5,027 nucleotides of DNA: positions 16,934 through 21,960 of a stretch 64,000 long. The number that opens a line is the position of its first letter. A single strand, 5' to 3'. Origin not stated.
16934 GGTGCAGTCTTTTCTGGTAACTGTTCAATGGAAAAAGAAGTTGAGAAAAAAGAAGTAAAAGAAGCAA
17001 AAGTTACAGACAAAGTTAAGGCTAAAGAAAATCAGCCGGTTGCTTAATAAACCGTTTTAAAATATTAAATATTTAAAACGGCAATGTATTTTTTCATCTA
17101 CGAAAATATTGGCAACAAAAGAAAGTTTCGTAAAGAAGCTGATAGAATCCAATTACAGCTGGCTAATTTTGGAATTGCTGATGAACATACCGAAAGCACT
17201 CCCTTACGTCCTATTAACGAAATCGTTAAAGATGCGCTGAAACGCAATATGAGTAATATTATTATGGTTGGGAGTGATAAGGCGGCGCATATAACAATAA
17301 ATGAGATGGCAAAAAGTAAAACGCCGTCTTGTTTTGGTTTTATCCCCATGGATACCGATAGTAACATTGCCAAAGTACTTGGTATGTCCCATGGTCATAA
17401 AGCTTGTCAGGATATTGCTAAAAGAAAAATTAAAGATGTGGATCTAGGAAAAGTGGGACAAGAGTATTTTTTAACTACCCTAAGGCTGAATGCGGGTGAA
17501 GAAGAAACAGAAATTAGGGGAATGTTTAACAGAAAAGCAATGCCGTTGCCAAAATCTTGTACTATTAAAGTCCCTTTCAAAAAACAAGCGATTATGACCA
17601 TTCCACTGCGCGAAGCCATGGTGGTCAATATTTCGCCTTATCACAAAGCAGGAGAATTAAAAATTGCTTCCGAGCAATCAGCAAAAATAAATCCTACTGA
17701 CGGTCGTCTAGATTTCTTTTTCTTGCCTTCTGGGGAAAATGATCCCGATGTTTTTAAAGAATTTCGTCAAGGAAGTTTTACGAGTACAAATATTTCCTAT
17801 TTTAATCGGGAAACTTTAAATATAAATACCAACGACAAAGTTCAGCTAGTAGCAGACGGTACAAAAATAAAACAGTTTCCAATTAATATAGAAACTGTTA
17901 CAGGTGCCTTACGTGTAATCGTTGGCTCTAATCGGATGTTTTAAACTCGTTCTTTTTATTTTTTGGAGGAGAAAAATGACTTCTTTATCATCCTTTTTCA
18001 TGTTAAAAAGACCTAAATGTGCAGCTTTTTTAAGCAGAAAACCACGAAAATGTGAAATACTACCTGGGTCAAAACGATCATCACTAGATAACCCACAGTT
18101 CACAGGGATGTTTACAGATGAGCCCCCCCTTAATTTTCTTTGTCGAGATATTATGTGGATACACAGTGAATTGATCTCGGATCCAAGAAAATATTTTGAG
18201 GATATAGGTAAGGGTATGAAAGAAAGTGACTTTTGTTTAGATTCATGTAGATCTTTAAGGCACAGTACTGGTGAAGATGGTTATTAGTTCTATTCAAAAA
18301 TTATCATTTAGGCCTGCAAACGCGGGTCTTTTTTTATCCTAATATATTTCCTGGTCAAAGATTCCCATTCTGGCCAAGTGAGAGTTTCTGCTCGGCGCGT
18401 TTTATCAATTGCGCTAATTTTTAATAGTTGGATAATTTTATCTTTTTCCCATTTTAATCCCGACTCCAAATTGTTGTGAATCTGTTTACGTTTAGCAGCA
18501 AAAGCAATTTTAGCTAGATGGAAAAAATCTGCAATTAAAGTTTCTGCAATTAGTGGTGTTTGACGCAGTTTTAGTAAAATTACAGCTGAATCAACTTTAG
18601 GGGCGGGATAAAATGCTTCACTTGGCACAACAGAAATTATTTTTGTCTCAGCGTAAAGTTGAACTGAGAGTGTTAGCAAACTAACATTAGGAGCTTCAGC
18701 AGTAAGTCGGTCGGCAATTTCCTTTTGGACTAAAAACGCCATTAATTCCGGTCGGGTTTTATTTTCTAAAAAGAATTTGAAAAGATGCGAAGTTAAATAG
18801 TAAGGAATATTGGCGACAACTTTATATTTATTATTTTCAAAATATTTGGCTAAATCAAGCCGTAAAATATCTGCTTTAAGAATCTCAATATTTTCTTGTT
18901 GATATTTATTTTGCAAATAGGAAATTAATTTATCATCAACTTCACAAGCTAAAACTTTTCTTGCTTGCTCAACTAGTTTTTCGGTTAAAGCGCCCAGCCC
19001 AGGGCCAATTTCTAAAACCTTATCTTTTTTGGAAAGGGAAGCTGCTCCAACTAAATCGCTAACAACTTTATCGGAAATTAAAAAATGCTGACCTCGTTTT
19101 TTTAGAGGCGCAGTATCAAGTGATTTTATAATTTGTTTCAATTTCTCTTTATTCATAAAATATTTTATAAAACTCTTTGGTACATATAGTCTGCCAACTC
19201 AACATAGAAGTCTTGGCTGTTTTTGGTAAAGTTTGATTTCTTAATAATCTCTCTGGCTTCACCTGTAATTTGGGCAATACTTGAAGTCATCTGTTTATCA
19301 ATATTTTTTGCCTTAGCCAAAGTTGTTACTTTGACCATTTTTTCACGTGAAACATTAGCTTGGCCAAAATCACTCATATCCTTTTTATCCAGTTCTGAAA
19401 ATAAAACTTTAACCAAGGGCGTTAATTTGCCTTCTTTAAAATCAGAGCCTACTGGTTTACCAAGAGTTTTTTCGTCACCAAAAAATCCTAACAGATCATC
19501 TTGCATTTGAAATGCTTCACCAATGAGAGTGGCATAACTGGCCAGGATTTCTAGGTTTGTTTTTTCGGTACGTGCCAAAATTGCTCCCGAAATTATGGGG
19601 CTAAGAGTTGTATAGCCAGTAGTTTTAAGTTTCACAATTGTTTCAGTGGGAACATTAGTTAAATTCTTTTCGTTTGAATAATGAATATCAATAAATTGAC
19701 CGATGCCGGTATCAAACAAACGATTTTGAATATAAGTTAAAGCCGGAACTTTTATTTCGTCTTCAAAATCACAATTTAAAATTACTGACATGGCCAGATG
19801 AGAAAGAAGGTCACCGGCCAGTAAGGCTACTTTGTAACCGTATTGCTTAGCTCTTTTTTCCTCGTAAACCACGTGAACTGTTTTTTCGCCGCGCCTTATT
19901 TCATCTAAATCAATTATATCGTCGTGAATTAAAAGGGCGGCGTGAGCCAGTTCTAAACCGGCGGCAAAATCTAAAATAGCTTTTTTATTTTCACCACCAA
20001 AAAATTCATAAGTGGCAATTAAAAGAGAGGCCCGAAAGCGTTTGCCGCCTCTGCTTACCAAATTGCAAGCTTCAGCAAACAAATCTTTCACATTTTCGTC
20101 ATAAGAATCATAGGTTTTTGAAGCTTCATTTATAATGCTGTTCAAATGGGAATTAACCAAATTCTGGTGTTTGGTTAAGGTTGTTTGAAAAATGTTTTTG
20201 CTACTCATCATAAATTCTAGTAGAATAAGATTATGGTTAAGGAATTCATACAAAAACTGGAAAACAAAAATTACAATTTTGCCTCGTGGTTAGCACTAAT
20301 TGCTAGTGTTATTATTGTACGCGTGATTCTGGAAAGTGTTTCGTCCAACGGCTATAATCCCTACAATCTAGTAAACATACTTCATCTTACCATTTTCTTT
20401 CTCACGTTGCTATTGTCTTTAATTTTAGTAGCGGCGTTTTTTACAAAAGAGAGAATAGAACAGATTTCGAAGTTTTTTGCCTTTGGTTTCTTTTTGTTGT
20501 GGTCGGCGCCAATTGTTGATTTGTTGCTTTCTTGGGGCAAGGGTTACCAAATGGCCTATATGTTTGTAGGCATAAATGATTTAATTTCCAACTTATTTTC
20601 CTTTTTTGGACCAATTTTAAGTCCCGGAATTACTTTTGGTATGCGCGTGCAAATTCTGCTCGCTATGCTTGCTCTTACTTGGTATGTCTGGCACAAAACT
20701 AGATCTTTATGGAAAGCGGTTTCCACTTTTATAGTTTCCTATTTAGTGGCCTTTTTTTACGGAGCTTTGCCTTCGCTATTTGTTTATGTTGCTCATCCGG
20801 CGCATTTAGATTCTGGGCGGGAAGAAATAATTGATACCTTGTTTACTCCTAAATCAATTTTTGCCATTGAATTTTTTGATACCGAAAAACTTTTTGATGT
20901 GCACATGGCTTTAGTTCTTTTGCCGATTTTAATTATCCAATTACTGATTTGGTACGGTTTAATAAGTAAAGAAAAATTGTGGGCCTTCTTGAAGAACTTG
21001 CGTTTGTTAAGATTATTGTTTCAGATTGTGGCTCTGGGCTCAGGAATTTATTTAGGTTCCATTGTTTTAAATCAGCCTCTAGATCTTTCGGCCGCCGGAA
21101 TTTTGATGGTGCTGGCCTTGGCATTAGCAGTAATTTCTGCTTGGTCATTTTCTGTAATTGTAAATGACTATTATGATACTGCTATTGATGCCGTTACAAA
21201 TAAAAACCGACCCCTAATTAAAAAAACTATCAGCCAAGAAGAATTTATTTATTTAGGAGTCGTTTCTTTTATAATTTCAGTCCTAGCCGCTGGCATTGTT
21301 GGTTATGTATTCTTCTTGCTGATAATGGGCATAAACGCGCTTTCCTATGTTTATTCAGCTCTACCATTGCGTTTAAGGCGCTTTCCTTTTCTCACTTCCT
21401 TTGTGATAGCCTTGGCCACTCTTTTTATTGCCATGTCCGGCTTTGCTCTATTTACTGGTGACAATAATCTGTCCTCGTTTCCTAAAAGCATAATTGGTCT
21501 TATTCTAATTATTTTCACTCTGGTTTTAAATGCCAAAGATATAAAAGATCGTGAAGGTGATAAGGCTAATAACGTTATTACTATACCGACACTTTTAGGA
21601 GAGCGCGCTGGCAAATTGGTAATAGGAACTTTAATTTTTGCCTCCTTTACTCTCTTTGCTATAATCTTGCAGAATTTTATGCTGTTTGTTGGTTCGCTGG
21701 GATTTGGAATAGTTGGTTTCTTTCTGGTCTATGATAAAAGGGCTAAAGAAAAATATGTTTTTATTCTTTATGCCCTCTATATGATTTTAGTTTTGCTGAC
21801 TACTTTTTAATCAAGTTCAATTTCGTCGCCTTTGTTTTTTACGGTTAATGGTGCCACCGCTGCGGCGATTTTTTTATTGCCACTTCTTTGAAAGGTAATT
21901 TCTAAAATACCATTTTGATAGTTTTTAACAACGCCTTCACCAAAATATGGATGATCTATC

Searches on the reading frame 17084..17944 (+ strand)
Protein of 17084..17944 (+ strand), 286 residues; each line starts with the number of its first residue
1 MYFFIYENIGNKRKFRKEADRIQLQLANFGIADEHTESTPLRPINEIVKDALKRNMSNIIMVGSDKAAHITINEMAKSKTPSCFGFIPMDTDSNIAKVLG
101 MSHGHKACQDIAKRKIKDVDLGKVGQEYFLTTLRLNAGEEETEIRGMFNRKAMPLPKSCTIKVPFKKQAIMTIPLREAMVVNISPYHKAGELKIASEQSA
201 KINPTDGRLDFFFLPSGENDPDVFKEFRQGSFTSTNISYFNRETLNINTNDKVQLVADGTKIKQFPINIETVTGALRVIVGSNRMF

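Call 19: search_protein_families(library=pfam, proteins=[window:17084-17944:+], max_evalue=0.001)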
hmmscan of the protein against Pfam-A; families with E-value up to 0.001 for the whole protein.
window:17084-17944:+ (286 aa): 1 family
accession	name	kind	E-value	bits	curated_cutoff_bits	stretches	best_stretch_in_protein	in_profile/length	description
PF00781.29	DAGK_cat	-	1.1e-08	35.1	23.6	1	3-124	3-125/125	Diacylglycerol kinase catalytic domain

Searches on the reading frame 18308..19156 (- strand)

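Call 19: search_protein_families(library=pfam, proteins=[window:18308-19156:-], max_evalue=0.001)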
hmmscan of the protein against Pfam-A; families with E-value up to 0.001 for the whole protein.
window:18308-19156:- (282 aa): 5 families
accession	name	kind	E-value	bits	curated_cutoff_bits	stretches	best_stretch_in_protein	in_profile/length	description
PF00398.26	RrnaAD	-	4.2e-56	190.4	24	1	19-260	6-256/263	Ribosomal RNA adenine dimethylase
PF13649.12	Methyltransf_25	-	1.8e-06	29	27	1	47-115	1-69/97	Methyltransferase domain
PF08241.18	Methyltransf_11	-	5.2e-05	24.3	21.2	1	48-103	1-57/95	Methyltransferase domain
PF05401.17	NodS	-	6.2e-05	23.4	24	1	45-123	45-121/201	Nodulation protein S (NodS)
PF05219.18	DREV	-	0.00012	21.8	26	1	9-85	55-136/265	DREV methyltransferase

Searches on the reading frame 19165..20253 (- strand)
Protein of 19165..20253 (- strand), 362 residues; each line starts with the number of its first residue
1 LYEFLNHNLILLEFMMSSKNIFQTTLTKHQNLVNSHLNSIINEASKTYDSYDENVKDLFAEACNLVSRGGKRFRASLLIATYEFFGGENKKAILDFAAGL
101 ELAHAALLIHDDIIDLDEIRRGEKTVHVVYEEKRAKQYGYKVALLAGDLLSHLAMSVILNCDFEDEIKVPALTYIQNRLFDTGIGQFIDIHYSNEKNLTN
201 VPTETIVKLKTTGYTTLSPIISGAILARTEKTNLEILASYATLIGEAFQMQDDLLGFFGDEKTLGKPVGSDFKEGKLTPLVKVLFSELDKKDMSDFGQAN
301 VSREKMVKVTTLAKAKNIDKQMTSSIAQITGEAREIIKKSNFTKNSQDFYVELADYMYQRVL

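Call 19: search_protein_families(library=pfam, proteins=[window:19165-20253:-], max_evalue=0.001)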
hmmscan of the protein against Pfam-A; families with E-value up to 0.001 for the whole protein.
window:19165-20253:- (362 aa): 1 family
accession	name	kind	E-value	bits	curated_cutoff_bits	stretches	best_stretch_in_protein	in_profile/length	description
PF00348.22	polyprenyl_synt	-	5.1e-49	167.2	27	1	64-291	10-225/251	Polyprenyl synthetase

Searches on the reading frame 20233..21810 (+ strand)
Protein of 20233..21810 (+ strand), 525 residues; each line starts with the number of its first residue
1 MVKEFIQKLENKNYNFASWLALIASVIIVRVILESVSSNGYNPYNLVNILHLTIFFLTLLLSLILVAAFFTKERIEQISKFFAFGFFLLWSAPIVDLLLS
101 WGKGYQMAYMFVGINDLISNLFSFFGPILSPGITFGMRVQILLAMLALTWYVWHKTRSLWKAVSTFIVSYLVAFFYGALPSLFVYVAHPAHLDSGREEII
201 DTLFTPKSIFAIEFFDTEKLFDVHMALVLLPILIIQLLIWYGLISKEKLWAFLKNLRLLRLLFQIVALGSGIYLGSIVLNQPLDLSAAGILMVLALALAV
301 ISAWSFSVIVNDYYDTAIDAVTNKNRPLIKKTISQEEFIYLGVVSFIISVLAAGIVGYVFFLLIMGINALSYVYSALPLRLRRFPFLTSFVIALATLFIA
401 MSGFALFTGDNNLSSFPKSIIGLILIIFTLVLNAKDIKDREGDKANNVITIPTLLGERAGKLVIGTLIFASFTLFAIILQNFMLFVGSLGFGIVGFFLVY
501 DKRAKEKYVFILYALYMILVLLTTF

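Call 20: search_protein_families(library=pfam, proteins=[window:20233-21810:+], max_evalue=0.001)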
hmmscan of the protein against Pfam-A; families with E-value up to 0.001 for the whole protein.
window:20233-21810:+ (525 aa): 1 family
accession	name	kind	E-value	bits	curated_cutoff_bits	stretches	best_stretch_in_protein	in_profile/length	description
PF01040.23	UbiA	-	1.2e-29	103.8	34.2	1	286-499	18-228/250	UbiA prenyltransferase family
